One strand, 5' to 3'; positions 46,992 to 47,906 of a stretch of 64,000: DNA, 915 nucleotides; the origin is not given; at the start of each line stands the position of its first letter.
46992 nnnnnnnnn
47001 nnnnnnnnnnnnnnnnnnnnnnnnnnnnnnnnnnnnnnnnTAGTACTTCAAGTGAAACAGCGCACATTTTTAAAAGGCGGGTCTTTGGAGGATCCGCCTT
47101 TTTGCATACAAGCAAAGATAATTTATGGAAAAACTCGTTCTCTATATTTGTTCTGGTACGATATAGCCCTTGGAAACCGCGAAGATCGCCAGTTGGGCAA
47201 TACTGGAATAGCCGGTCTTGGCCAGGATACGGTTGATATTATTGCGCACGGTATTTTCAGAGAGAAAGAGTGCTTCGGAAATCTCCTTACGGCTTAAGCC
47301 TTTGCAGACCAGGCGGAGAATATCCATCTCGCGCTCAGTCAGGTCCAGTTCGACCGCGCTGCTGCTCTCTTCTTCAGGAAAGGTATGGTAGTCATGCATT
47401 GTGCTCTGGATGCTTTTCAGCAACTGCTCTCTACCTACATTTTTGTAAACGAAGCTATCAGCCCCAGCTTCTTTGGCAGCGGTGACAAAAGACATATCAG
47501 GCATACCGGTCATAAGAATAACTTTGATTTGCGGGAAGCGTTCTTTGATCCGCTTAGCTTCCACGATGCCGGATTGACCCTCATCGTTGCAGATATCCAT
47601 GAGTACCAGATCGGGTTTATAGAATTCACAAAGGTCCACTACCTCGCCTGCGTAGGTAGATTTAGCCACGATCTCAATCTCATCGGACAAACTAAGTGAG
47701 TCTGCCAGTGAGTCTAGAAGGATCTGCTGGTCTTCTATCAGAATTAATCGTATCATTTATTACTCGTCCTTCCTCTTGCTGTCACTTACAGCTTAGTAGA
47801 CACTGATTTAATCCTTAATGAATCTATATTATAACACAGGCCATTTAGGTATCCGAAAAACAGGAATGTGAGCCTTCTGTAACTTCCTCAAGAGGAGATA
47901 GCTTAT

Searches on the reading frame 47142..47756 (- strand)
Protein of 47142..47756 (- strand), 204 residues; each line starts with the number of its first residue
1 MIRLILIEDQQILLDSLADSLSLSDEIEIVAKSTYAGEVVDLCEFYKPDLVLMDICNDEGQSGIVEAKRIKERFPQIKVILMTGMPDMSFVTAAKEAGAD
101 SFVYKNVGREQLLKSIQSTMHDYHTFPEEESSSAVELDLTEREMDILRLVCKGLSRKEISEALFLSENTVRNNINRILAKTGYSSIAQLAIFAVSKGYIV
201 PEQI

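Call 3: search_protein_families(library=pfam, proteins=[window:47142-47756:-], max_evalue=1)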
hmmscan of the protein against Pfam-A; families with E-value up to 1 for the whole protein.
window:47142-47756:- (204 aa): 11 families
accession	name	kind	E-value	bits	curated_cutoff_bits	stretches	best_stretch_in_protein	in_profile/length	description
PF00072.30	Response_reg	-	3.1e-17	63.2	30.2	1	5-116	2-110/111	Response regulator receiver domain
PF00196.25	GerE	-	1.3e-14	54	23.5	1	139-193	3-57/57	Bacterial regulatory proteins, luxR family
PF08281.18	Sigma70_r4_2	-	1.6e-06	28.1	25.7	1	139-180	11-53/54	Sigma-70, region 4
PF13384.12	HTH_23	-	5.4e-06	26.5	24.6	1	143-179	7-43/50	Homeodomain-like domain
PF13556.12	HTH_30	-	0.0014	18.9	27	1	153-183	12-42/59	PucR C-terminal helix-turn-helix domain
PF04545.22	Sigma70_r4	-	0.0018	18.2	24.1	1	139-180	5-47/50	Sigma-70, region 4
PF08279.18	HTH_11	-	0.003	17.9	25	1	145-199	4-55/55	HTH domain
PF13412.12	HTH_24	-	0.0052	16.8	21.9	1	141-176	3-40/48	Winged helix-turn-helix DNA-binding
PF13542.12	HTH_Tnp_ISL3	-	0.041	13.8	27.4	1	144-177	18-50/51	Helix-turn-helix domain of transposase family ISL3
PF22167.2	PH0730-like_N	-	0.16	12.6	30.2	1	149-178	11-40/60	PH0730-like, N-terminal domain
PF12840.13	HTH_20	-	0.18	12.2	27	1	144-180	7-44/51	Helix-turn-helix domain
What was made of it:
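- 47142..47756 (-): NarL/LuxR-type response regulator (REC + GerE), transcribed divergently. Pfam Response_reg 3e-17 and GerE 1e-14 (call 3).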

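Call 4: search_protein_families(library=ncbifam, proteins=[window:47142-47756:-], max_evalue=1)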
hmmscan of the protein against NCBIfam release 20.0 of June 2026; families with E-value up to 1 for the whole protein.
window:47142-47756:- (204 aa): 96 families (the best 25 are shown)
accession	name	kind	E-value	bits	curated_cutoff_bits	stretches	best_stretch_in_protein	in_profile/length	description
NF052445.1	RespRegMctR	equivalog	2.2e-26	92.5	300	1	2-197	2-203/205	two-component system response regulator MctR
NF047785.1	respo_reg_MadR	equivalog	8.1e-26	90.7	300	1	2-196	1-205/209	MadR family response regulator transcription factor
NF007935.0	PRK10651.1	equivalog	1.9e-22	79.5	250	1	3-195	8-212/216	two-component system response regulator NarL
NF011896.0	PRK15369.1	equivalog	1.4e-21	77.1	242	1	2-190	4-201/211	two component system response regulator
NF007403.0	PRK09935.1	equivalog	1.7e-21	76.8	271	1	5-195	7-206/210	fimbria biosynthesis transcriptional regulator FimZ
NF007708.0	PRK10403.1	equivalog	5e-19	68.6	343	1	3-187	8-203/215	nitrate/nitrite response regulator protein NarP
NF007419.0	PRK09958.1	equivalog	3.8e-17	62.5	251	1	5-193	4-198/204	acid-sensing system DNA-binding response regulator EvgA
NF007018.1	PRK09483.1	equivalog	1.3e-16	61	280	1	1-200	1-210/217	UvrY/SirA/GacA family response regulator transcription factor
NF041830.1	RR_TF_ErdR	exception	1.5e-14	54.3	390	1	5-191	4-203/213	response regulator transcription factor ErdR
NF006900.1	PRK09390.1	equivalog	6.8e-13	48.6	255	1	6-195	9-199/203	response regulator FixJ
NF041367.1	CheY_Halo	equivalog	7.3e-12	45.7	200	1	7-119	4-113/114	chemotaxis protein CheY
NF040749.1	tetrathio_RR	equivalog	8.1e-12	45.2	290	1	38-189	34-184/191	tetrathionate respiration response regulator TtrR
NF007505.1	PRK10100.1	equivalog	5.4e-11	42.6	250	1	46-181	40-187/204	biofilm master transcriptional regulator CsgD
NF052366.1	photon_PedR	equivalog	9.8e-11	41.7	120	1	138-201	2-65/74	photosynthetic electron transport-dependent transcriptional regulator PedR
TIGR02875.1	spore_0_A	equivalog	2.6e-09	36.7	200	1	2-128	3-131/262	sporulation transcription factor Spo0A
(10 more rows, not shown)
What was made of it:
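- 47142..47756 (-): NCBIfam NarL-family hits (call 4).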
